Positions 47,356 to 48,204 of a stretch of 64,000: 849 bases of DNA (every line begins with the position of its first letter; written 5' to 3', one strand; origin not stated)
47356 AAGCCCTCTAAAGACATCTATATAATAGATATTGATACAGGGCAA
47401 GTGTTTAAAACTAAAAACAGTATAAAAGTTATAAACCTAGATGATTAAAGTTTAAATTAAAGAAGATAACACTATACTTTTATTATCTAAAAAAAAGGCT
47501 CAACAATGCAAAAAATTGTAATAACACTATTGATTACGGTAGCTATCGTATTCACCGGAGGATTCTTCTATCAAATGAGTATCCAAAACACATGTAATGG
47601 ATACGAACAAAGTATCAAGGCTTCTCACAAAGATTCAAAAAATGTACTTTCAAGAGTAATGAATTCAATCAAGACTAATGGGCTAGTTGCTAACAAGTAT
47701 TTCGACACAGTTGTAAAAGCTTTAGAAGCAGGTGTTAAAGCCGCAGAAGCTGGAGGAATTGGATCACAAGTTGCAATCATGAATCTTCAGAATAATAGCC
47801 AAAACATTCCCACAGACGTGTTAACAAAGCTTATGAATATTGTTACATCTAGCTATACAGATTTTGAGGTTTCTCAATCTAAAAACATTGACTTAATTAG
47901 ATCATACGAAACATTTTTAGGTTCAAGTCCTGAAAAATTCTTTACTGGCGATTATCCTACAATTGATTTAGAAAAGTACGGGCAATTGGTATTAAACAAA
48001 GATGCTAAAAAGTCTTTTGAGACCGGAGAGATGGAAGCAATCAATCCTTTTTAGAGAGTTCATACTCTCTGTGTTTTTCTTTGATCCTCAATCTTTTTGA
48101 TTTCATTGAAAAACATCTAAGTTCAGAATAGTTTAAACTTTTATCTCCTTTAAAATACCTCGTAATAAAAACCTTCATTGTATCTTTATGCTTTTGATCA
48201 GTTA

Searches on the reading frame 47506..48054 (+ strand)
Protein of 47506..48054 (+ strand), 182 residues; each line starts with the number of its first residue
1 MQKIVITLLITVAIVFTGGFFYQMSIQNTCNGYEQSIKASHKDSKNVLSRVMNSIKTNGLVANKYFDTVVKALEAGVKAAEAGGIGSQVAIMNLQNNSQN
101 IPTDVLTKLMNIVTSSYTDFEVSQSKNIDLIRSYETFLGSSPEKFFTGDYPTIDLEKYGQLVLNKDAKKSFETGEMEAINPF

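Call 76: search_protein_families(library=phrogs, proteins=[window:47506-48054:+], max_evalue=0.00001)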
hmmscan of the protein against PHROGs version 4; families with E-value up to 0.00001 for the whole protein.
window:47506-48054:+ (182 aa): 1 family
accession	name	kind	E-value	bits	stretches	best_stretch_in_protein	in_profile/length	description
phrog_1383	-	head and packaging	1.2e-26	94.5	1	4-180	8-184/187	virion structural protein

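Call 89: search_dna_similar(query=window:47506-48054:+, collection=phages, mode=protein, max_rows=15, max_evalue=0.001)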
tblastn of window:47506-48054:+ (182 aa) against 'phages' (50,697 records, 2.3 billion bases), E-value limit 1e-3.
Records with a match: 277; places in all: 277; records where one place covers at least 80% of the query: 273.
Best place of each record, by identity: <60% 277.
By first word of the organism name: Salmonella 157; Escherichia 28; Dickeya 19; Erwinia 19; Vibrio 15; Aeromonas 11; Serratia 8; Shigella 6; Acinetobacter 4; Xanthomonas 3; and 5 more.
By host as written in the record: - 32; Salmonella enterica 26; Salmonella enterica subsp. enterica serovar Enteritidis PT1 21; Erwinia amylovora 15; Salmonella enterica subsp. enterica serovar Typhimurium 14; Escherichia coli O157:H7 11; Dickeya solani 11; Salmonella sp. 10; and 80 more.
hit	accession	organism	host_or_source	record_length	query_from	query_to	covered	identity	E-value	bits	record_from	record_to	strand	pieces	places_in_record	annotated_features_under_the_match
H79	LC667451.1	Burkholderia phage FLC9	Burkholderia glumae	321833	24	180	86%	31.3%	9e-14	74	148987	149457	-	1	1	hypothetical protein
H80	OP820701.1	Aeromonas phage vB_AdhM_TS9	Aeromonas dhakensis AM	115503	18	174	86%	28.9%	2e-7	55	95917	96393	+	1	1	hypothetical protein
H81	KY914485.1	Aeromonas phage phiA8-29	Aeromonas sp.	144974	19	179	88%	28.1%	5e-6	51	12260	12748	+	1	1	hypothetical protein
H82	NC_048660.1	Aeromonas phage phiA8-29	Aeromonas sp.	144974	19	179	88%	28.1%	5e-6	51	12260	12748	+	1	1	virion structural protein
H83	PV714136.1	Aeromonas phage TSW001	Aeromonas salmonicida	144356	19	179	88%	28.1%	6e-6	51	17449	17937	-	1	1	hypothetical protein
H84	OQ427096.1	Xanthomonas phage X1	Xanthomonas campestris pv. campestris ...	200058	24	174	83%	30.0%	3e-10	64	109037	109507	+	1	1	hypothetical protein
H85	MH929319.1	Serratia phage vB_SmaA_3M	Serratia marcescens 2170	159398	24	179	86%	28.7%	1e-8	59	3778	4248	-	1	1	hypothetical protein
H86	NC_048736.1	Serratia phage vB_SmaA_3M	Serratia marcescens 2170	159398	24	179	86%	28.7%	1e-8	59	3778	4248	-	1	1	virion structural protein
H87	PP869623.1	Serratia phage Kevin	Serratia sp.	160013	24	179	86%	28.7%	2e-8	59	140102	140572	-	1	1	hypothetical protein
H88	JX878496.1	Serratia phage phiMAM1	Serratia sp.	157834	24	179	86%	28.7%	2e-8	58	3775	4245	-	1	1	hypothetical protein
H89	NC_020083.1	Serratia phage phiMAM1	Serratia sp.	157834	24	179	86%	28.7%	2e-8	58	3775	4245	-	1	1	virion structural protein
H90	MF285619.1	Serratia phage 2050H1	Serratia marcescens wk2050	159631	24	179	86%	28.7%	2e-8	58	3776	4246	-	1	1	hypothetical protein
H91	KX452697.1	Serratia phage KNP4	Serratia sp.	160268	24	179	86%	28.7%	2e-8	58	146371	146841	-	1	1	record has no annotation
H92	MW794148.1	Vibrio phage ICP1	-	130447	18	174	86%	28.4%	2e-7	56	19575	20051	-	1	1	hypothetical protein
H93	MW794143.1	Vibrio phage ICP1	-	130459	18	174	86%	28.4%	2e-7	56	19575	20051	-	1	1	hypothetical protein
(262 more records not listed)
